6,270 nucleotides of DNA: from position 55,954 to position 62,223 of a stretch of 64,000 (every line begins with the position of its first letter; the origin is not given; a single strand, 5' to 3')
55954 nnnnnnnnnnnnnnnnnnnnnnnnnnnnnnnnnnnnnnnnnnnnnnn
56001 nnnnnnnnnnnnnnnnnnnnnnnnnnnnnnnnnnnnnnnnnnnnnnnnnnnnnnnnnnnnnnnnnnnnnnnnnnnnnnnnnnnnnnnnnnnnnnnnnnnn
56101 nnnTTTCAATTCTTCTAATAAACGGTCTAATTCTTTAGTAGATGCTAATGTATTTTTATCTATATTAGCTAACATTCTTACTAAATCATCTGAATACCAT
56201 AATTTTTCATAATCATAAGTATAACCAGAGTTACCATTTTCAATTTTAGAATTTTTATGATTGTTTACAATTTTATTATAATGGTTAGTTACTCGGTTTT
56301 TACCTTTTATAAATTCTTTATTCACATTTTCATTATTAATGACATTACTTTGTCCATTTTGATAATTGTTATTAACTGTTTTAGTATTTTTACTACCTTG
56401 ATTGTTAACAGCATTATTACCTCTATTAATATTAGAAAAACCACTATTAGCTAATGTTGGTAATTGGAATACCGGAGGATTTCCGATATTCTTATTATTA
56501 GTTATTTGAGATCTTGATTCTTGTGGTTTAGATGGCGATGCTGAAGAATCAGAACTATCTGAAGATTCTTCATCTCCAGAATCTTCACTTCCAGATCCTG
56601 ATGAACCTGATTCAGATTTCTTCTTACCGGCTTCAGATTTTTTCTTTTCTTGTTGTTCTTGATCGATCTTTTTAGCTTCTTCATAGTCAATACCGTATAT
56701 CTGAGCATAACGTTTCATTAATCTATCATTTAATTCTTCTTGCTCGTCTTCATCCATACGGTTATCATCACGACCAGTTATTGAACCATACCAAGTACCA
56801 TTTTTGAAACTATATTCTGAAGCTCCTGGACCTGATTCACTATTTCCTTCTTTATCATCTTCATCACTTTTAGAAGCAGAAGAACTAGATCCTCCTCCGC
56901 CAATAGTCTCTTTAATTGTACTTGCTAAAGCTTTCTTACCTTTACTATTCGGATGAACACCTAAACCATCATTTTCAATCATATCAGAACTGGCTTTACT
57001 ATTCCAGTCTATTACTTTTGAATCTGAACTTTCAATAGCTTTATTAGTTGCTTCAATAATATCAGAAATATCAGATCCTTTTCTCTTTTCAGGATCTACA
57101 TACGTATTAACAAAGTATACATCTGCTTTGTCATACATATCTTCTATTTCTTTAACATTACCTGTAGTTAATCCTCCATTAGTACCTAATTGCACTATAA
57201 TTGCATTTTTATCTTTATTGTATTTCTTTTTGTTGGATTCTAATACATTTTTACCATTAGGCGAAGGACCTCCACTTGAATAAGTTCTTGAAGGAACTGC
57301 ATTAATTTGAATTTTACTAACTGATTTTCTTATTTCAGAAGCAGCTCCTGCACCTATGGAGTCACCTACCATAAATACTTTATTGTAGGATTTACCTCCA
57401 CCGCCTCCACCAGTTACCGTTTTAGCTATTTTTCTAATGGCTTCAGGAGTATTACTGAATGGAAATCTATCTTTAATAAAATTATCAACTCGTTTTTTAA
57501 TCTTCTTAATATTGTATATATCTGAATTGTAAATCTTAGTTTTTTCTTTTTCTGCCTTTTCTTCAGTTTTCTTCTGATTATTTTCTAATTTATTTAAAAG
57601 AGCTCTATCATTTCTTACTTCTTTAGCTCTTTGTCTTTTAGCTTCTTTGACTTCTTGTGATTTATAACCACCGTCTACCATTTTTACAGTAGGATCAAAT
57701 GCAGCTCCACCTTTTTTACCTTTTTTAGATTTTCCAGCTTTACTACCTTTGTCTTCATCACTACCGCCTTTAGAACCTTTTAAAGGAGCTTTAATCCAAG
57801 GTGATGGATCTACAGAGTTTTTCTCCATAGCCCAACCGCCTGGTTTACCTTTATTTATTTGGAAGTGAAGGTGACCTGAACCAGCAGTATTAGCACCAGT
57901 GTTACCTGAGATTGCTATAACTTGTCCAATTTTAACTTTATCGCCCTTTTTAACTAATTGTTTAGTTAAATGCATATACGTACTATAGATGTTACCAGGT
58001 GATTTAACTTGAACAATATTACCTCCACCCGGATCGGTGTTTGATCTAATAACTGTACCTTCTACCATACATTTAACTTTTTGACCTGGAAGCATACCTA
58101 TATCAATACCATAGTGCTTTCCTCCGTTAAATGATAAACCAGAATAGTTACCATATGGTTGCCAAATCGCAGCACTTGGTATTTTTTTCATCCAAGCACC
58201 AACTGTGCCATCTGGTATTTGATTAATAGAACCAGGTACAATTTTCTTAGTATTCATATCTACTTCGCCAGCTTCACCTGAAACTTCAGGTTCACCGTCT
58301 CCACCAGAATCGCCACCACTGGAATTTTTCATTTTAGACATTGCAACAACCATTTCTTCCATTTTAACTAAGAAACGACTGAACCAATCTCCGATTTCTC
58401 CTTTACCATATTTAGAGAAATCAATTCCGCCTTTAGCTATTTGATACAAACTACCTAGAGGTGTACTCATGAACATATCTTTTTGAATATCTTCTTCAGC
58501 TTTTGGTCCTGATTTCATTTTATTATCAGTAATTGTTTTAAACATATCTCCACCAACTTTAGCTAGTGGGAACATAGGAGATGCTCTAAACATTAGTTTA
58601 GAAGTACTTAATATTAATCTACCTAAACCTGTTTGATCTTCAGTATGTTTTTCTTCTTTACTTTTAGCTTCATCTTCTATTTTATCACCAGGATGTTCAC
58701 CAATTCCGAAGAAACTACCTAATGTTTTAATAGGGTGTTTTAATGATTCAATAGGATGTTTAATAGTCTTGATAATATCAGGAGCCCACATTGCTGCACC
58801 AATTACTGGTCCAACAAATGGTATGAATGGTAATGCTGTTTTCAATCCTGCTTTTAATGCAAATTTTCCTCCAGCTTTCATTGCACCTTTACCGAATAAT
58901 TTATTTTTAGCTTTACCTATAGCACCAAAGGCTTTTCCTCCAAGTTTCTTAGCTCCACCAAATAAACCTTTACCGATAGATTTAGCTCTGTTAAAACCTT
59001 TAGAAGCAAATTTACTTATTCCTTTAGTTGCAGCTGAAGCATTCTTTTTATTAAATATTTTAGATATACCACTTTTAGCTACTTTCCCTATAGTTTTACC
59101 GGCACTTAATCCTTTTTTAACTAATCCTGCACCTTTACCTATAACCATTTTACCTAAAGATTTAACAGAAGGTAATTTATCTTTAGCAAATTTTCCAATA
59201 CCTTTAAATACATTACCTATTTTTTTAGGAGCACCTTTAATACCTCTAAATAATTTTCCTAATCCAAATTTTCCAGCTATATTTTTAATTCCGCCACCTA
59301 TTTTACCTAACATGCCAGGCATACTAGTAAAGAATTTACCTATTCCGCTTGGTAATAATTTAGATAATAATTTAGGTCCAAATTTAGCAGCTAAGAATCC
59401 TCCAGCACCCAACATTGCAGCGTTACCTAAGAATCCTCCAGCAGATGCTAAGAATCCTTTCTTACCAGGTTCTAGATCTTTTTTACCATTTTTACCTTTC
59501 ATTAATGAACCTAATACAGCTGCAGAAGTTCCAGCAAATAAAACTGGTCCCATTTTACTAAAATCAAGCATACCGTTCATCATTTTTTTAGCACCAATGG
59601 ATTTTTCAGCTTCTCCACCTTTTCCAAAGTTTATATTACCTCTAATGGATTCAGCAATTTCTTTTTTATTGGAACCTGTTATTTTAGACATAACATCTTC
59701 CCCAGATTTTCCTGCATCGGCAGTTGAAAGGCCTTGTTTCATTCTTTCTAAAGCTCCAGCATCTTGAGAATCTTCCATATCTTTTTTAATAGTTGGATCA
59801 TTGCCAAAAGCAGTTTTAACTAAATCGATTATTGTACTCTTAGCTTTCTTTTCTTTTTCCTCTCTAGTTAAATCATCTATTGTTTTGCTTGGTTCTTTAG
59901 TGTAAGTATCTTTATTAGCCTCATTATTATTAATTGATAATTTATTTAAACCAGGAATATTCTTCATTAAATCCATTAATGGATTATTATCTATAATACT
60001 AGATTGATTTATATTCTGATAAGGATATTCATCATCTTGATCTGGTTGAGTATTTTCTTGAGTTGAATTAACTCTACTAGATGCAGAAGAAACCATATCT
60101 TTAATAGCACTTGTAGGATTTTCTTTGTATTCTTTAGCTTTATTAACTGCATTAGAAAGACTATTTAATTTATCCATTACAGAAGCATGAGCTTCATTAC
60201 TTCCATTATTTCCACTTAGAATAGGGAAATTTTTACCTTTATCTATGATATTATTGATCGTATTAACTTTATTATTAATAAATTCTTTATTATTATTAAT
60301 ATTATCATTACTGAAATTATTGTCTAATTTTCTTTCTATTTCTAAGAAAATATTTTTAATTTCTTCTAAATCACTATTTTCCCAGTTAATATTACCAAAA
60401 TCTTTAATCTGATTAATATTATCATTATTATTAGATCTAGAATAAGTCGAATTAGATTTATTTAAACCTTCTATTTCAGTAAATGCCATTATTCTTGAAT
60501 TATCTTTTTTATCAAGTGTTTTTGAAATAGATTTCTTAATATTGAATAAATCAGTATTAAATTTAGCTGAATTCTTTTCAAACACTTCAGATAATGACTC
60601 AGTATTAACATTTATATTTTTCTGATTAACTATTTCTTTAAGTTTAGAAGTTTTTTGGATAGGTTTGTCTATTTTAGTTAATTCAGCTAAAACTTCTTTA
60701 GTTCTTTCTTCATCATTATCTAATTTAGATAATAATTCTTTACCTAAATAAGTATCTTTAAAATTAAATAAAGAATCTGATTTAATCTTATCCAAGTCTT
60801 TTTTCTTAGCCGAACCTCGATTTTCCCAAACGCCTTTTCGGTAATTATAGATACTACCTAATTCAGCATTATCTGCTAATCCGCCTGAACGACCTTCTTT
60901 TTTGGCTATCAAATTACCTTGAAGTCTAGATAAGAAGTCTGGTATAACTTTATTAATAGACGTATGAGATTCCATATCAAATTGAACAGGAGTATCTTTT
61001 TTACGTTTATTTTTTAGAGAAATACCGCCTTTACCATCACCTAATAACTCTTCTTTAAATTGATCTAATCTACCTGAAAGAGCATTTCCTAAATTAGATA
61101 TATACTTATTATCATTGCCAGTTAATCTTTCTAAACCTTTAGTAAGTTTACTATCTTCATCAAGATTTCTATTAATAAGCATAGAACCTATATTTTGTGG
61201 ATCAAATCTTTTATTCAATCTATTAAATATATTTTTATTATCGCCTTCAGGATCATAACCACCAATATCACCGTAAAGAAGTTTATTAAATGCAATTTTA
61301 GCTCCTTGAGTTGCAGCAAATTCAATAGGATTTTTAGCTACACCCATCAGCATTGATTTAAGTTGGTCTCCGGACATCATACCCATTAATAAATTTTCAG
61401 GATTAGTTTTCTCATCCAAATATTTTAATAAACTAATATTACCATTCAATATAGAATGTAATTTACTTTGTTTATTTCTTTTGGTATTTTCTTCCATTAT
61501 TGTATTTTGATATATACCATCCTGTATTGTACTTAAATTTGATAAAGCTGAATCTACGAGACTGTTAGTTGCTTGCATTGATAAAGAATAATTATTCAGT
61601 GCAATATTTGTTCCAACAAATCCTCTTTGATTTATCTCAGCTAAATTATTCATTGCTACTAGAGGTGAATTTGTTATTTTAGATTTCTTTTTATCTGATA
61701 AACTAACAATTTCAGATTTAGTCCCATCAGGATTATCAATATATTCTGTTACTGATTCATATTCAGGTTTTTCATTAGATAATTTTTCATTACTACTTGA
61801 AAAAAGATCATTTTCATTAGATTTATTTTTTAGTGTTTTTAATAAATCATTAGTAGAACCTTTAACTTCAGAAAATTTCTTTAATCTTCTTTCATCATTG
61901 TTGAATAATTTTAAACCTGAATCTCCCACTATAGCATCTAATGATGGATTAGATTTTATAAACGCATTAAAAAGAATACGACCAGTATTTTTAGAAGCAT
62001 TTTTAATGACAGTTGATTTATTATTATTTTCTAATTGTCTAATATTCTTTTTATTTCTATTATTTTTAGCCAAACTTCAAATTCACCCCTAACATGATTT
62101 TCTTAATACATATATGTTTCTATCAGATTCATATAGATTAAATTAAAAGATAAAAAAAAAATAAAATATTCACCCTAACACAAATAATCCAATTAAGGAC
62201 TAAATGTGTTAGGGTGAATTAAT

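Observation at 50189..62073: Two adjacent paralogous ~2000-aa tape-measure-like genes with different enzymatic payloads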

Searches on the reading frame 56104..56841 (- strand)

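Call 53: search_protein_families(library=pfam, proteins=[window:56104-56841:-], max_evalue=10)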
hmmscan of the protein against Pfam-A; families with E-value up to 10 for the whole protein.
window:56104-56841:- (246 aa): 7 families
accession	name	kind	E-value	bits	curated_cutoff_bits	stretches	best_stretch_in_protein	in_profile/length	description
PF16273.10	NuDC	-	0.051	14.5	30.2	1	54-98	15-59/66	Nuclear distribution C domain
PF15928.10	DUF4746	-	0.08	12.8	27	1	55-125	82-152/297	Domain of unknown function (DUF4746)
PF15763.10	DUF4692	-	0.2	12.5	27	1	61-145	55-137/167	Regulator of human erythroid cell expansion (RHEX)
PF10428.14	SOG2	-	0.33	10.8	26.9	1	62-198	159-287/475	RAM signalling pathway protein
PF04876.17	Tenui_NCP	-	0.41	10.7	27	0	173-216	115-157/173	Tenuivirus major non-capsid protein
PF02724.19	CDC45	-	1.9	7.1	34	1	33-165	111-225/624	CDC45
PF22575.2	Vir1p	-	3.4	5.7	29.5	1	136-240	368-465/922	Virilizer, yeast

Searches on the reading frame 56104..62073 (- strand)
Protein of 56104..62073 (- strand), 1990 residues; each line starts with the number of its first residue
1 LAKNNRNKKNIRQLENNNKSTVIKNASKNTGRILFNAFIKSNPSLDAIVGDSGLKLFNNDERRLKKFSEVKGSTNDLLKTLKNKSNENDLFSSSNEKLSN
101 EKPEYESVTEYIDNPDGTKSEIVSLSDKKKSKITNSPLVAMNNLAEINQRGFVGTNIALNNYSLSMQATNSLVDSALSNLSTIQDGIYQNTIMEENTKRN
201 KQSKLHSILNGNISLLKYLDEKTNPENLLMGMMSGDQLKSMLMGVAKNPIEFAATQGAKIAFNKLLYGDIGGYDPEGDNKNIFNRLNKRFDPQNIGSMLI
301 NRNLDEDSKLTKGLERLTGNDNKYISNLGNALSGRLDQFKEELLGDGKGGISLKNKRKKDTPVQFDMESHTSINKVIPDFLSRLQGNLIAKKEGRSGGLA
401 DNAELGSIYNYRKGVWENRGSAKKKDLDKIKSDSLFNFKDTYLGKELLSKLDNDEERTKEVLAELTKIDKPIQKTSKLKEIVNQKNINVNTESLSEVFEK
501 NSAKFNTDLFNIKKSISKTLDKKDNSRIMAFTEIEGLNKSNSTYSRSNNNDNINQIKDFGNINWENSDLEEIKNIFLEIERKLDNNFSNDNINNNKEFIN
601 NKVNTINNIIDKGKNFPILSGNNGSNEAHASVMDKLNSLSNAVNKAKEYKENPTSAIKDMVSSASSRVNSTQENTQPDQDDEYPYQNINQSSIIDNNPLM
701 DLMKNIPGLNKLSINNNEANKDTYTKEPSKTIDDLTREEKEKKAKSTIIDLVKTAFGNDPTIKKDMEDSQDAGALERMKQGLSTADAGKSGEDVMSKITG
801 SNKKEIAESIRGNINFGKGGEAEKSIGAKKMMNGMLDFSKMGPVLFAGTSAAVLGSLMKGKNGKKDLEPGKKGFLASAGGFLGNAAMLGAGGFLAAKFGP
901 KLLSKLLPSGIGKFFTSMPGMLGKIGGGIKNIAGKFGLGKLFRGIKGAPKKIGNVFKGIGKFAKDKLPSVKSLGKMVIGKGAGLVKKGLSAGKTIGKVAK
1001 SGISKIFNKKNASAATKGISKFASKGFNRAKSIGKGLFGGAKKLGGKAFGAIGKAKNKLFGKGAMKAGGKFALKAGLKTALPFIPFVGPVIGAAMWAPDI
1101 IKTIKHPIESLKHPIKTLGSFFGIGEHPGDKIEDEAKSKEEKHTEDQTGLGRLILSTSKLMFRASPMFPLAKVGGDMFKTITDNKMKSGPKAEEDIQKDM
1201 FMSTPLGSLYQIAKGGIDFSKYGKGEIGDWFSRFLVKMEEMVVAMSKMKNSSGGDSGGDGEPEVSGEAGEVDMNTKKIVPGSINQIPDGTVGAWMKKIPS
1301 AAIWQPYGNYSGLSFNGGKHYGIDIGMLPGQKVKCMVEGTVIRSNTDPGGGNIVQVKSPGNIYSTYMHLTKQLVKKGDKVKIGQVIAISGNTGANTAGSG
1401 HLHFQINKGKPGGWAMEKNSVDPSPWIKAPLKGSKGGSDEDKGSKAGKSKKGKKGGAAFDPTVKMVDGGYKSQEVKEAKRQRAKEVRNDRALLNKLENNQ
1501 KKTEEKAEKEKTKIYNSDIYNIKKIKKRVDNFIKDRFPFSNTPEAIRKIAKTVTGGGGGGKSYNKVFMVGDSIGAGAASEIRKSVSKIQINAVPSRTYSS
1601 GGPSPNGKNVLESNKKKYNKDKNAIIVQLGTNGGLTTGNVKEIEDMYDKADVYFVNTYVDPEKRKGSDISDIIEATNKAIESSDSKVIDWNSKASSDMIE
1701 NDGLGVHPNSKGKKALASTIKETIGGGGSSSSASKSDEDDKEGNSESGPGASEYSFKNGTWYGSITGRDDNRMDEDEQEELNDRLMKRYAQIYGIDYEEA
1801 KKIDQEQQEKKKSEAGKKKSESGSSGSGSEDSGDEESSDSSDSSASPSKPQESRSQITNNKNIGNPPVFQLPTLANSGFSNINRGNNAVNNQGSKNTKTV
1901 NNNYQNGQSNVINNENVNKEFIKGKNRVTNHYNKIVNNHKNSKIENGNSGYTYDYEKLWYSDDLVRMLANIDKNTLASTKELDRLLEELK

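Call 6: search_protein_families(library=pfam, proteins=[window:56104-62073:-], max_evalue=0.1)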
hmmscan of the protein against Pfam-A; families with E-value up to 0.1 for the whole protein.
window:56104-62073:- (1990 aa): 1 family
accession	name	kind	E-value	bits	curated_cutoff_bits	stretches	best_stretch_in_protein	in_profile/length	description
PF01551.29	Peptidase_M23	-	1.5e-21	76.9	28.7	1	1319-1409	2-90/96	Peptidase family M23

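Call 7: search_protein_families(library=phrogs, proteins=[window:56104-62073:-], max_evalue=0.01)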
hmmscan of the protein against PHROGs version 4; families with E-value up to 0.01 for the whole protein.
window:56104-62073:- (1990 aa): 10 families
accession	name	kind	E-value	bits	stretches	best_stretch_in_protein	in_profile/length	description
phrog_4070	-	tail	6.3e-24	85.2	1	1302-1447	606-745/989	tail length tape measure protein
phrog_8537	-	unknown function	1.4e-20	74.9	1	1311-1450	7-138/384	-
phrog_7767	-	other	8.9e-17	62.4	1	1314-1427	15-119/194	metallo-endopeptidase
phrog_21656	-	other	2.2e-13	50.1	1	1317-1407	632-730/1022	peptidase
phrog_16615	-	other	6.7e-12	46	1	1317-1428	416-518/529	peptidase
phrog_14988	-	other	8.5e-12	46.3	1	1305-1407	18-127/272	peptidase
phrog_28672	-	other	2.2e-11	44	1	1311-1423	278-388/397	metallo-endopeptidase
phrog_28394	-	unknown function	6.5e-09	36.4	1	1313-1411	196-293/303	-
phrog_37190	-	other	1e-05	26.2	1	1319-1407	140-226/244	peptidase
phrog_880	-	lysis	5e-05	23.8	1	1316-1430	25-139/435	endolysin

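Call 52: search_protein_families(library=ncbifam, proteins=[window:56104-62073:-], max_evalue=0.1)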
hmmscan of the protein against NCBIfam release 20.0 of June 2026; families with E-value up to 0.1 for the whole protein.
window:56104-62073:- (1990 aa): 10 families
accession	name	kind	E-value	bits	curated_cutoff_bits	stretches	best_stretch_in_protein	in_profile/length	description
NF008652.0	PRK11649.1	equivalog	4.2e-15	55.4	341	1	1319-1406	312-397/439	murein DD-endopeptidase MepM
NF053825.1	PdgNdpepShyA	equivalog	4.1e-12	45.5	700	1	1320-1411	296-386/425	peptidoglycan DD-endopeptidase ShyA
NF053738.1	S2SprSpoIIQBc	equivalog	7.9e-12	45.3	250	1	1321-1409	123-213/232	stage II sporulation protein SpoIIQ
NF040883.1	amid_act_ActS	equivalog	2.7e-11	43.2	375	1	1316-1407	132-221/242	amidase activator ActS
NF052530.1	Heli_ShapePgp3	exception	7.5e-11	41.6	300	1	1319-1407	166-252/270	peptidoglycan metallopeptidase Pgp3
NF052336.1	PdgHdaseHSB100310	equivalog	4.8e-08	32.7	500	1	1307-1408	47-143/316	peptidoglycan hydrolase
NF053824.1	PdgNdpepShyC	equivalog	7.6e-08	31.7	700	1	1320-1405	296-379/429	peptidoglycan DD-endopeptidase ShyC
NF008644.1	PRK11637.1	equivalog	1.8e-05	23.9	270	1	1320-1427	286-383/385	murein hydrolase activator EnvC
NF041208.1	celldiv_DipM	equivalog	7.6e-05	22.1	740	1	1307-1408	310-406/419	cell division endopeptidase DipM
NF004799.0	PRK06148.1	subfamily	0.0043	15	1128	1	1319-1407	440-538/1015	hypothetical protein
